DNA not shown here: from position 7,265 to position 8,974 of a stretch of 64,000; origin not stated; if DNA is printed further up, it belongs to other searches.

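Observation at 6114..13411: Gamma-glutamyl-polyamine operon with a tungsten-type aldehyde:ferredoxin oxidoreductase and an amidase-signature enzyme replacing the usual aldehyde dehydrogenase and PuuD hydrolase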

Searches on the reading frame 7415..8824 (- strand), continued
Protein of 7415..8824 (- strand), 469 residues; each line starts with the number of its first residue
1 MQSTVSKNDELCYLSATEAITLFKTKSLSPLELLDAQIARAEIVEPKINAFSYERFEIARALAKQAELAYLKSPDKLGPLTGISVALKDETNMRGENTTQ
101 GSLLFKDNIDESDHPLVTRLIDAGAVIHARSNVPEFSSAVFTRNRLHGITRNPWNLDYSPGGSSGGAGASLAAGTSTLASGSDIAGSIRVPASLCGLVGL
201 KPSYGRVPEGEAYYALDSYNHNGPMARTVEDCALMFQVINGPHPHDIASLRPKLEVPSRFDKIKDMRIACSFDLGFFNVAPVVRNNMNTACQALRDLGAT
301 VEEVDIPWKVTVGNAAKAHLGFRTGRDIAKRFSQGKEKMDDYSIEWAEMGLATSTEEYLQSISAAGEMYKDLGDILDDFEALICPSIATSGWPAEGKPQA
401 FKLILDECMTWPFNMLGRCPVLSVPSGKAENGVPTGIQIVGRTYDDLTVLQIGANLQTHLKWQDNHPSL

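Call 29: find_encoding_contigs(protein=P0133, flank=8000, max_places=2)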
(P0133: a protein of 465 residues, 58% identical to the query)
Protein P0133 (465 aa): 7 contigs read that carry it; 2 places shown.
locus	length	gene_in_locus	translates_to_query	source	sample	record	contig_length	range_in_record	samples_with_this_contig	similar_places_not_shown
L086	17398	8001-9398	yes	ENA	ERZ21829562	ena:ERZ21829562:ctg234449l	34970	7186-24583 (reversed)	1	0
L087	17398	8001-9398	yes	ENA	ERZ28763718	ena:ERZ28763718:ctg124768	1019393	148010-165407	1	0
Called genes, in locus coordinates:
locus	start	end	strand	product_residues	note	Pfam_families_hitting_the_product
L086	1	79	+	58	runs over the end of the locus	PF05015:HigB-like_toxin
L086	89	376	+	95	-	PF12844:HTH_19 (weak), PF01381:HTH_3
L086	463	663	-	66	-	PF05598:DUF772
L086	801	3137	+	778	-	PF01315:Ald_Xan_dh_C, PF02738:MoCoBD_1, PF20256:MoCoBD_2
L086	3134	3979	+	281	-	PF00941:FAD_binding_5, PF03450:CO_deh_flav_C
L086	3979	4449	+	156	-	PF00111:Fer2, PF13085:Fer2_3, PF01799:Fer2_2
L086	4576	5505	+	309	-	PF01063:Aminotran_4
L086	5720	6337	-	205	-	PF09347:DUF1989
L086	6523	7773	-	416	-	PF07690:MFS_1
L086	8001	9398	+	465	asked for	PF01425:Amidase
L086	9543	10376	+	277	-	PF06339:Ectoine_synth, PF07883:Cupin_2 (faint), PF06339:Ectoine_synth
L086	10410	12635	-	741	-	PF07715:Plug, PF00593:TonB_dep_Rec_b-barrel, PF14905:OMP_b-brl_3 (faint)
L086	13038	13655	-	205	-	PF09347:DUF1989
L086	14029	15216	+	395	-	PF01321:Creatinase_N (faint), PF00557:Peptidase_M24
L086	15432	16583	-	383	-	PF07690:MFS_1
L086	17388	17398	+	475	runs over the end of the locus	PF01425:Amidase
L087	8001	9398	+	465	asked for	PF01425:Amidase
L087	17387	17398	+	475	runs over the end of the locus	PF01425:Amidase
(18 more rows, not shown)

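Call 54: find_encoding_contigs(protein=P0160, flank=7000, max_places=1)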
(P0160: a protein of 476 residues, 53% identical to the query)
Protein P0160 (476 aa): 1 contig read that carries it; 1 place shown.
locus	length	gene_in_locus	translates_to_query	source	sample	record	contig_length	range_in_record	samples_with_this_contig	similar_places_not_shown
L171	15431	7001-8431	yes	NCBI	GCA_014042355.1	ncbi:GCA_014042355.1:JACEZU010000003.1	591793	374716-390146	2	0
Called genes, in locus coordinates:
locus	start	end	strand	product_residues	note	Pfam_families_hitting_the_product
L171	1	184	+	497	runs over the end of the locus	PF00171:Aldedh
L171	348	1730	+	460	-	PF07044:DUF1329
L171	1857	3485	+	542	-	PF06980:DUF1302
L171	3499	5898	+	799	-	PF00873:ACR_tran (faint), PF03176:MMPL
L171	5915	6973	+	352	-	PF15902:Sortilin-Vps10 (faint), PF02012:BNR (faint), PF14870:PSII_BNR, PF25852:DUF6242_C (weak)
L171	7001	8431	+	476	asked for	PF01425:Amidase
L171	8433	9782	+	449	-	PF00324:AA_permease, PF13520:AA_permease_2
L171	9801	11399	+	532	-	PF07992:Pyr_redox_2 (faint), PF01946:Thi4 (weak), PF01266:DAO, PF01593:Amino_oxidase, PF13450:NAD_binding_8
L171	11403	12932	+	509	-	PF00171:Aldedh, PF05893:LuxC (weak)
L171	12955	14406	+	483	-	PF01425:Amidase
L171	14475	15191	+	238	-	PF00440:TetR_N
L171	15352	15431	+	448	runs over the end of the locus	PF16952:Gln-synt_N_2 (faint), PF00120:Gln-synt_C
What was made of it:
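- Analogous cluster: a Rugamonas cluster combines amidase, amine oxidase, ALDH, amidase, TetR and a GS-like gene, with an ALDH where the AOR is here (call 54). A Rugamonas amine cluster has two such amidases, an ALDH, an amine oxidase and a GS-like gene, but no PuuD (call 54).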

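Call 55: find_encoding_contigs(protein=P0135, flank=7000, max_places=1)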
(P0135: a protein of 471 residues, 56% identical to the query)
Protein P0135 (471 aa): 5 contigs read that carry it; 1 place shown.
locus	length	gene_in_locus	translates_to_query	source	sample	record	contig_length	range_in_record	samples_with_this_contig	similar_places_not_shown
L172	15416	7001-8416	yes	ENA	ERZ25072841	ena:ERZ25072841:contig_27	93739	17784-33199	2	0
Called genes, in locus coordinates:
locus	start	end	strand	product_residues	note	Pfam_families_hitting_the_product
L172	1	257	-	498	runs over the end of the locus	PF13304:AAA_21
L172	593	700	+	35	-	-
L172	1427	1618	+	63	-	-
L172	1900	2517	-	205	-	PF09347:DUF1989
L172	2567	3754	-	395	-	PF01321:Creatinase_N (faint), PF00557:Peptidase_M24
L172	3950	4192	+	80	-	-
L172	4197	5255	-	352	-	PF01381:HTH_3, PF12844:HTH_19 (faint), PF13560:HTH_31 (faint), PF06114:Peptidase_M78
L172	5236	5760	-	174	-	-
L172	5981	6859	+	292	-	PF03400:DDE_Tnp_IS1 (faint)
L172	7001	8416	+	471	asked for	PF01425:Amidase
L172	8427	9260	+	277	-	PF06339:Ectoine_synth, PF07883:Cupin_2 (faint), PF06339:Ectoine_synth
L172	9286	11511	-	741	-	PF07715:Plug, PF00593:TonB_dep_Rec_b-barrel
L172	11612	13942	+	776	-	PF01315:Ald_Xan_dh_C, PF02738:MoCoBD_1, PF20256:MoCoBD_2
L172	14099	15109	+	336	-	PF07690:MFS_1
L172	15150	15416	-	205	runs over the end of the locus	PF09347:DUF1989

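Call 56: find_encoding_contigs(protein=P0155, flank=7000, max_places=1)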
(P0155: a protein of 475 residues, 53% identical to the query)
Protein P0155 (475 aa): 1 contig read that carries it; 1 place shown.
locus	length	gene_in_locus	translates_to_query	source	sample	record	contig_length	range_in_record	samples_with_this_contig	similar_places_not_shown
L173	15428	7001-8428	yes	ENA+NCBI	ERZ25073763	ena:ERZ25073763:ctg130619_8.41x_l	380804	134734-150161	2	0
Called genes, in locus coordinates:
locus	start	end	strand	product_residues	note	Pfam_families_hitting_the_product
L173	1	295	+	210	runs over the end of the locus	PF13521:AAA_28 (weak), PF02223:Thymidylate_kin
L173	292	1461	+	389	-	PF13177:DNA_pol3_delta2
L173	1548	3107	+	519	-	PF00133:tRNA-synt_1, PF01406:tRNA-synt_1e, PF09334:tRNA-synt_1g, PF00133:tRNA-synt_1, PF19303:Anticodon_3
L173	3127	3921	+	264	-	PF01026:TatD_DNase, PF04909:Amidohydro_2 (faint)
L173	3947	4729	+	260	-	PF23023:Anti-Pycsar_Apyc1, PF00753:Lactamase_B, PF12706:Lactamase_B_2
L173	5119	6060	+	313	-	PF01073:3Beta_HSD (faint), PF01370:Epimerase, PF13460:NAD_binding_10 (weak), PF16363:GDP_Man_Dehyd (faint), PF01370:Epimerase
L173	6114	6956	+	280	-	PF01503:PRA-PH (faint), PF03819:MazG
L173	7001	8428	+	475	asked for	PF01425:Amidase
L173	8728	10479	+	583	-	PF02776:TPP_enzyme_N, PF00205:TPP_enzyme_M, PF02775:TPP_enzyme_C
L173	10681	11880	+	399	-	PF00871:Acetate_kinase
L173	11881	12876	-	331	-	PF19420:DDAH_eukar, PF02274:ADI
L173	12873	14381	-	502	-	PF00392:GntR, PF00155:Aminotran_1_2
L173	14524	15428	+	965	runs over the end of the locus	PF04879:Molybdop_Fe4S4, PF00384:Molybdopterin, PF01568:Molydop_binding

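Call 57: find_encoding_contigs(protein=P0203, flank=7000, max_places=1)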
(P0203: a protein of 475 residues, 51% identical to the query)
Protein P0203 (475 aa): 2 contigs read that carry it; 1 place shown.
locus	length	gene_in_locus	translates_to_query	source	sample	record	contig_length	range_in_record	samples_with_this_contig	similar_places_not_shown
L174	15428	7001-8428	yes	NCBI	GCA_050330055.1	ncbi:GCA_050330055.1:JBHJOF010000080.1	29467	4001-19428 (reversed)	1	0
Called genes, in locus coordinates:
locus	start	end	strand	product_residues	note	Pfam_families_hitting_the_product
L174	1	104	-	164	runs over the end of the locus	PF05239:PRC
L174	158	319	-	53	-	-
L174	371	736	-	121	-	PF13767:DUF4168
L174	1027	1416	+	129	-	-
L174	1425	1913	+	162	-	-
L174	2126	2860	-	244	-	PF00072:Response_reg, PF00196:GerE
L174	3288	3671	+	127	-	-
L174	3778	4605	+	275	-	PF12686:DUF3800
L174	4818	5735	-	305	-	PF12760:Zn_ribbon_IS1595, PF12762:DDE_Tnp_IS1595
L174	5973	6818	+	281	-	PF01503:PRA-PH (faint), PF03819:MazG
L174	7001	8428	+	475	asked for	PF01425:Amidase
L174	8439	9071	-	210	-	PF16867:DMSP_lyase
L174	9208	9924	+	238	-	PF09859:Oxygenase-NA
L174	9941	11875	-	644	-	PF00999:Na_H_Exchanger, PF02080:TrkA_C (weak), PF03471:CorC_HlyC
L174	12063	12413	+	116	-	-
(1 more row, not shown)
